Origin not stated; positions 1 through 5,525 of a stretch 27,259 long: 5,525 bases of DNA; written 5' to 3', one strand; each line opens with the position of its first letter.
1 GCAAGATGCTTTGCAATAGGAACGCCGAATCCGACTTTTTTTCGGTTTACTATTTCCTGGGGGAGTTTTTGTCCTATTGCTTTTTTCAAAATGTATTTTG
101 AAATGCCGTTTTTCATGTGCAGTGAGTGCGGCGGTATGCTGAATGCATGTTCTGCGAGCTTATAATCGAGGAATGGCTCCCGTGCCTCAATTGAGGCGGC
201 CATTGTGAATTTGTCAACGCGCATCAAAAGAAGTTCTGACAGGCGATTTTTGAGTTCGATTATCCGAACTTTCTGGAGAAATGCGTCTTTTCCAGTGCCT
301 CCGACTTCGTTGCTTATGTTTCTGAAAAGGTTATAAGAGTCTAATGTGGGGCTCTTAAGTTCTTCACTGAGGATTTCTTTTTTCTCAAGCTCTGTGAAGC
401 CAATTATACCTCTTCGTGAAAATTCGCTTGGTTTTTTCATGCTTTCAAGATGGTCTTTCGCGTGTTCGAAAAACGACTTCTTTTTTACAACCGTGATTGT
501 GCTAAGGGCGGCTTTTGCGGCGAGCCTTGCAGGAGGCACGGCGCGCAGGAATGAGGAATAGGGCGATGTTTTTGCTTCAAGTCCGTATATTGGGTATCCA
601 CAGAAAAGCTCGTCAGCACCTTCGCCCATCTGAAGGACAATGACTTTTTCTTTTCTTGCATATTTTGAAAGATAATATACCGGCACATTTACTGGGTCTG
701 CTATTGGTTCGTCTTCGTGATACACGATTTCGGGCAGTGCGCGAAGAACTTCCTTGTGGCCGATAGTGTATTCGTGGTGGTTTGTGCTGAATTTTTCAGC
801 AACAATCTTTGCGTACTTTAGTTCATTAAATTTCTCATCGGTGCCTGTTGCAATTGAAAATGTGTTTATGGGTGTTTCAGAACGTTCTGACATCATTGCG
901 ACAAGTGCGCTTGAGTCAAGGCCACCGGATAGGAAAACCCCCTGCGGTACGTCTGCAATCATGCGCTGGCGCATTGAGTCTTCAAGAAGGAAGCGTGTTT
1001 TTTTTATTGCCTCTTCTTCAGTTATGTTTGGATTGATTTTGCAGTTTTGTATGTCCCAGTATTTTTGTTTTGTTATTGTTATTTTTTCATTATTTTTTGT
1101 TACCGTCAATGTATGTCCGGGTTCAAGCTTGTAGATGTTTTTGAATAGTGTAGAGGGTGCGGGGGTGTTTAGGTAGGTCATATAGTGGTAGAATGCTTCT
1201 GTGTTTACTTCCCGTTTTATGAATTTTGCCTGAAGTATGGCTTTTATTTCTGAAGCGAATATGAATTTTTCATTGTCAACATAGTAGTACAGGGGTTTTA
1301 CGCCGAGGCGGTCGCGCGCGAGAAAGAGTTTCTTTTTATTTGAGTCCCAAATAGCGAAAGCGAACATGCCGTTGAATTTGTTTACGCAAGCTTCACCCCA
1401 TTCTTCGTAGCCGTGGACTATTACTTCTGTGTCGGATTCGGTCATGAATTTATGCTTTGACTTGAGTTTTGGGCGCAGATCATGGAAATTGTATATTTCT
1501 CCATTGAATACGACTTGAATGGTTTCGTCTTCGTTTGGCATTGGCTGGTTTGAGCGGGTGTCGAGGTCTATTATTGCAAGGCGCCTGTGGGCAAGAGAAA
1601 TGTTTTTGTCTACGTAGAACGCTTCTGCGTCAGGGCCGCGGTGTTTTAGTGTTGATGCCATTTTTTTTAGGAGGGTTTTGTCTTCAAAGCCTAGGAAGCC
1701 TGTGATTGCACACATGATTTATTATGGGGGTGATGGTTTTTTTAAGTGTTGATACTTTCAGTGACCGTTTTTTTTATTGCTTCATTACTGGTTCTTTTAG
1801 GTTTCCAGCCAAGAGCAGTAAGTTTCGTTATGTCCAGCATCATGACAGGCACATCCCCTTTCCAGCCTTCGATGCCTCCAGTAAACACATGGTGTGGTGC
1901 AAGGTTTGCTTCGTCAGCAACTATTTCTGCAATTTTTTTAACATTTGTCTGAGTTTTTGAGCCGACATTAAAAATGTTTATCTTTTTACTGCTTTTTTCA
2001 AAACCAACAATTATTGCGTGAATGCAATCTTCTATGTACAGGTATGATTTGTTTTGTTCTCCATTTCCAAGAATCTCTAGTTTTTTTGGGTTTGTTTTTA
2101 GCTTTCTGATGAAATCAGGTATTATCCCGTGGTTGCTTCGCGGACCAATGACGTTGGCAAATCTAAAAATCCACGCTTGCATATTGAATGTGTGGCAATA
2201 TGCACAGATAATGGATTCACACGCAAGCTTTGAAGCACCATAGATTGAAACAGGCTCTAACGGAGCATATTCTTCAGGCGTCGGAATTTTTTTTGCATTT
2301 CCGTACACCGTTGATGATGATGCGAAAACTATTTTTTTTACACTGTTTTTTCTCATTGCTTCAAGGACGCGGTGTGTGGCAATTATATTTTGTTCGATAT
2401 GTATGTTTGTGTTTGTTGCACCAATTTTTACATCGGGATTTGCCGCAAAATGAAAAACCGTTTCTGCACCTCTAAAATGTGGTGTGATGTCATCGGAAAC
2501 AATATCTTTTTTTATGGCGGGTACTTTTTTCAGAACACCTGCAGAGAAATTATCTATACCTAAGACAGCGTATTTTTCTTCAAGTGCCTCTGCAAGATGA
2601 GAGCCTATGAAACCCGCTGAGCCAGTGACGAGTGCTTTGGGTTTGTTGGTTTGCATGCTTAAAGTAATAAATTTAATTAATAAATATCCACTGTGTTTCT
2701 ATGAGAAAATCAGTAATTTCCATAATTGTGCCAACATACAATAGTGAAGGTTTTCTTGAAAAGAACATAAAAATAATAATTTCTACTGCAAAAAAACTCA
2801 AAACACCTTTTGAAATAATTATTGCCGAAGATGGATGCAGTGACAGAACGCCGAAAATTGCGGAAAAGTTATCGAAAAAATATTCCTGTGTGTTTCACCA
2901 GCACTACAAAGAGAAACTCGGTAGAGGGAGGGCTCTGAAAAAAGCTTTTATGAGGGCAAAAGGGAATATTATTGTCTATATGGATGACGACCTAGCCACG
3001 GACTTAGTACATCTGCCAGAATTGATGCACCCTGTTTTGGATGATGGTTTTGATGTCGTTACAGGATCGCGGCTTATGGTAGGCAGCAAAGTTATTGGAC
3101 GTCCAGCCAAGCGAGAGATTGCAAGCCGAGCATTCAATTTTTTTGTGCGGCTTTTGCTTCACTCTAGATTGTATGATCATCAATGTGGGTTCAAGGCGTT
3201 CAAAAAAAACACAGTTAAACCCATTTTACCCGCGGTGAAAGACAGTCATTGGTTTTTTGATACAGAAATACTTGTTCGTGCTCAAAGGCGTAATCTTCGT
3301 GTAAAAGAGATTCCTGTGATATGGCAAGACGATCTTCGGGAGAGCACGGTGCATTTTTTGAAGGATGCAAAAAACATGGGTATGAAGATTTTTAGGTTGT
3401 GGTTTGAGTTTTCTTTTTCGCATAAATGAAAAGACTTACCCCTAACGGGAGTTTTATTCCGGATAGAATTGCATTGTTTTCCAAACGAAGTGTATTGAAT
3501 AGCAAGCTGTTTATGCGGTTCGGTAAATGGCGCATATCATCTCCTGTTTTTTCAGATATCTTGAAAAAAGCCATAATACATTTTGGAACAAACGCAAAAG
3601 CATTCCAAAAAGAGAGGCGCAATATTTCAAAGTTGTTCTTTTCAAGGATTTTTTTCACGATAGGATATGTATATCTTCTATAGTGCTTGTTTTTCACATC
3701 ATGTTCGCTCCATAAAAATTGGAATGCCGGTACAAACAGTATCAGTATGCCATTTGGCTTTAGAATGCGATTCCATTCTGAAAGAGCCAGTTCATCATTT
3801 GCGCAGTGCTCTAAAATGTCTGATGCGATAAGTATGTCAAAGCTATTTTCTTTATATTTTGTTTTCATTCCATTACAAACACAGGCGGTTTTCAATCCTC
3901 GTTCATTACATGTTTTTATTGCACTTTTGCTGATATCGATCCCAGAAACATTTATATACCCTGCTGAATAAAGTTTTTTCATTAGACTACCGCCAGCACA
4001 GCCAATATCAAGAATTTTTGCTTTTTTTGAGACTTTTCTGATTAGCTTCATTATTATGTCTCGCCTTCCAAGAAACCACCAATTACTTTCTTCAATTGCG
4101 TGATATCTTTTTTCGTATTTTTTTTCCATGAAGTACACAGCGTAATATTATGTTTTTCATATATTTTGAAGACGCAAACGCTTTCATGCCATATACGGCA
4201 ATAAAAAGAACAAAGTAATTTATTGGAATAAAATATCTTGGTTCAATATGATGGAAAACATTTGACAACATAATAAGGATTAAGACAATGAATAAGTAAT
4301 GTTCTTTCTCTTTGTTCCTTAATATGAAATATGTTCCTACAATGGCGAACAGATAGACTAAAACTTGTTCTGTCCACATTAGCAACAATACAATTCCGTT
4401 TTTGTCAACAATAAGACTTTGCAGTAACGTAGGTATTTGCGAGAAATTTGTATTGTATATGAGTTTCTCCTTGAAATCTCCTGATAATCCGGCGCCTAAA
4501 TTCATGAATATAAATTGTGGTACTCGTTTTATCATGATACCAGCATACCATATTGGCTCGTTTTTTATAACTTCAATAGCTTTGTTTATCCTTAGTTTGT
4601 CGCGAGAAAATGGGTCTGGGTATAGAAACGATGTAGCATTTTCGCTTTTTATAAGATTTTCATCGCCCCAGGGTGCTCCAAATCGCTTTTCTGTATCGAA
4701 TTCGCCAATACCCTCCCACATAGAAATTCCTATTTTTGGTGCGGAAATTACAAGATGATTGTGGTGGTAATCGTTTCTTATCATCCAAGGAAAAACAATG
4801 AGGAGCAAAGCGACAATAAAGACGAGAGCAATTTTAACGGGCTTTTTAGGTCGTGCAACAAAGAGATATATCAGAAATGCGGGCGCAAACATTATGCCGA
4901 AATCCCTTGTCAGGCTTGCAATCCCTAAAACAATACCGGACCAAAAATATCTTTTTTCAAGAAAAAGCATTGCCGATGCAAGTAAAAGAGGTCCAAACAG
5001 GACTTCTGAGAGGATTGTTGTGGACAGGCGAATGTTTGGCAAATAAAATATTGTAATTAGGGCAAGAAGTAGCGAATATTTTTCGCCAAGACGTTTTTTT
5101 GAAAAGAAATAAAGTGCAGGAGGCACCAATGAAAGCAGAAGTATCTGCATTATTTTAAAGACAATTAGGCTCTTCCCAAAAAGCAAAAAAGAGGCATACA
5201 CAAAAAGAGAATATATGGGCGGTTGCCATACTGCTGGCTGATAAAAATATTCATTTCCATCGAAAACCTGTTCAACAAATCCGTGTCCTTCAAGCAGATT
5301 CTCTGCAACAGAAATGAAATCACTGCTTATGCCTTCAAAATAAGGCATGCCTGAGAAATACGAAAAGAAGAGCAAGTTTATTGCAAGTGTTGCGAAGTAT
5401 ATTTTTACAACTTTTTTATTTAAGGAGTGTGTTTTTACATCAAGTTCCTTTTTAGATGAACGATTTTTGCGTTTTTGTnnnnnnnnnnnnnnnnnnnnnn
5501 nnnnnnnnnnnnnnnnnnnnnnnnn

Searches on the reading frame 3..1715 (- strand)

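Call 13: search_protein_families(library=pfam, proteins=[window:3-1715:-], max_evalue=0.001)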
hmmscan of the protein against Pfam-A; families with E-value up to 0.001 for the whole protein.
window:3-1715:- (571 aa): 4 families
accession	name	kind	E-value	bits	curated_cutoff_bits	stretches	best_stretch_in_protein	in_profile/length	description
PF00733.27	Asn_synthase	-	7.1e-77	259.9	21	1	241-570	3-295/354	Asparagine synthase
PF13537.11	GATase_7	-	1.6e-49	167.4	25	1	43-162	1-123/123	Glutamine amidotransferase domain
PF13522.11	GATase_6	-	1.9e-46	157.8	27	1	28-156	1-130/130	Glutamine amidotransferase domain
PF12481.13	DUF3700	-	1.9e-06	28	27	1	108-162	123-177/228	Aluminium induced protein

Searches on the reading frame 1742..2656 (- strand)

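Call 13: search_protein_families(library=pfam, proteins=[window:1742-2656:-], max_evalue=0.001)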
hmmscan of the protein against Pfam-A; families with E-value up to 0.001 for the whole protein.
window:1742-2656:- (304 aa): 7 families
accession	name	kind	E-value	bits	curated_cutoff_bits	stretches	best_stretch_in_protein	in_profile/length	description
PF01370.27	Epimerase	-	1.4e-48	165.8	20.9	1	8-232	1-240/240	NAD dependent epimerase/dehydratase family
PF16363.11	GDP_Man_Dehyd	-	5.3e-43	148.2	27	1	9-297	1-332/332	GDP-mannose 4,6 dehydratase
PF01073.25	3Beta_HSD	-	3.2e-15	56.3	22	1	9-219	1-229/280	3-beta hydroxysteroid dehydrogenase/isomerase family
PF02719.21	Polysacc_synt_2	-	5.5e-14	52.5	20.2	1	55-247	67-244/293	Polysaccharide biosynthesis protein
PF04321.23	RmlD_sub_bind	-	2.4e-13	50.2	27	1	8-257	3-238/287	RmlD substrate binding domain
PF07993.18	NAD_binding_4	-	1.9e-08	34.2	20.1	1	62-180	87-217/258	Male sterility protein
PF13460.12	NAD_binding_10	-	3.5e-06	27.5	27.2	1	12-123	1-107/184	NAD(P)H-binding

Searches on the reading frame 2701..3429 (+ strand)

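Call 13: search_protein_families(library=pfam, proteins=[window:2701-3429:+], max_evalue=0.001)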
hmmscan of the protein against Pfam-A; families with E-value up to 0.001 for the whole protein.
window:2701-3429:+ (242 aa): 3 families
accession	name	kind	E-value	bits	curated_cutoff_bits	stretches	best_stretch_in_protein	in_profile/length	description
PF00535.33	Glycos_transf_2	-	6.2e-25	88.5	23.3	1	7-170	1-162/168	Glycosyl transferase family 2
PF13641.12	Glyco_tranf_2_3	-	2.4e-09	38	27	1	6-205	3-205/230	Glycosyltransferase like family 2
PF10111.15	Glyco_tranf_2_2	-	0.00087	19.3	27.3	0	7-97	1-91/276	Glycosyltransferase like family 2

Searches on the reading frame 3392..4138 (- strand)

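Call 13: search_protein_families(library=pfam, proteins=[window:3392-4138:-], max_evalue=0.001)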
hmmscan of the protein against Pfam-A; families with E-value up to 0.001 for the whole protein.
window:3392-4138:- (248 aa): 11 families
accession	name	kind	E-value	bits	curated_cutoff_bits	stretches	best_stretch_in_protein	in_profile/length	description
PF08241.18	Methyltransf_11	-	2.3e-19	70.3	21.2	1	43-134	1-95/95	Methyltransferase domain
PF13847.12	Methyltransf_31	-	8.8e-15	55.1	27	1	38-134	3-109/145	Methyltransferase domain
PF13649.12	Methyltransf_25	-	2.8e-14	54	27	1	42-130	1-97/97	Methyltransferase domain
PF13489.12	Methyltransf_23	-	2.6e-12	47.2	27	1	27-173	11-162/164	Methyltransferase domain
PF08242.18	Methyltransf_12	-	3.1e-11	44.3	30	1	43-132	1-98/98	Methyltransferase domain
PF07021.18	MetW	-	9.7e-11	42.1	21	1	31-141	6-114/193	Methionine biosynthesis protein MetW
PF03141.22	Methyltransf_29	-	1.1e-07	31.3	23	1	33-140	112-223/506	Putative S-adenosyl-L-methionine-dependent methyltransferase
PF01209.24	Ubie_methyltran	-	1.8e-06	27.9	20.1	1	26-166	36-182/233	ubiE/COQ5 methyltransferase family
PF03291.22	mRNA_G-N7_MeTrfase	-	0.0002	21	26.6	1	30-107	50-125/315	mRNA (guanine-N(7))-methyltransferase domain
PF05401.17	NodS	-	0.00021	21.6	24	1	25-133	30-143/201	Nodulation protein S (NodS)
PF02353.26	CMAS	-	0.00041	20.2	27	1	36-135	60-165/273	Mycolic acid cyclopropane synthetase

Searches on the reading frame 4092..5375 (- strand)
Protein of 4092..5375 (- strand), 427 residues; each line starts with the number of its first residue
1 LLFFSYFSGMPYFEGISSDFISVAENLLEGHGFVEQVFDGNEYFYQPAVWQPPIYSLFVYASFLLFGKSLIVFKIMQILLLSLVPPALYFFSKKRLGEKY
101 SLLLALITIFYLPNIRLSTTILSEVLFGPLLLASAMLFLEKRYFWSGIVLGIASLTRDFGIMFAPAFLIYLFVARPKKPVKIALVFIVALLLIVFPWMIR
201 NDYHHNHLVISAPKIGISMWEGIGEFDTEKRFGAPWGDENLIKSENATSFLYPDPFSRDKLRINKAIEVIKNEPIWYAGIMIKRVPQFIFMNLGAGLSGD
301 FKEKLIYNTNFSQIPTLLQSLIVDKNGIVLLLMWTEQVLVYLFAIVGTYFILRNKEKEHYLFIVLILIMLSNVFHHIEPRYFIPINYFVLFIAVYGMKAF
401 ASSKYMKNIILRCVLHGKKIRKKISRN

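Call 13: search_protein_families(library=pfam, proteins=[window:4092-5375:-], max_evalue=0.001)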
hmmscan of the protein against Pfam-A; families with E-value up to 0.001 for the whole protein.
window:4092-5375:- (427 aa): 1 family
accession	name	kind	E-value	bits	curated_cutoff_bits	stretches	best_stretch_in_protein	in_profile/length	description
PF13231.12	PMT_2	-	3.6e-07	31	26.1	1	51-198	2-158/160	Dolichyl-phosphate-mannose-protein mannosyltransferase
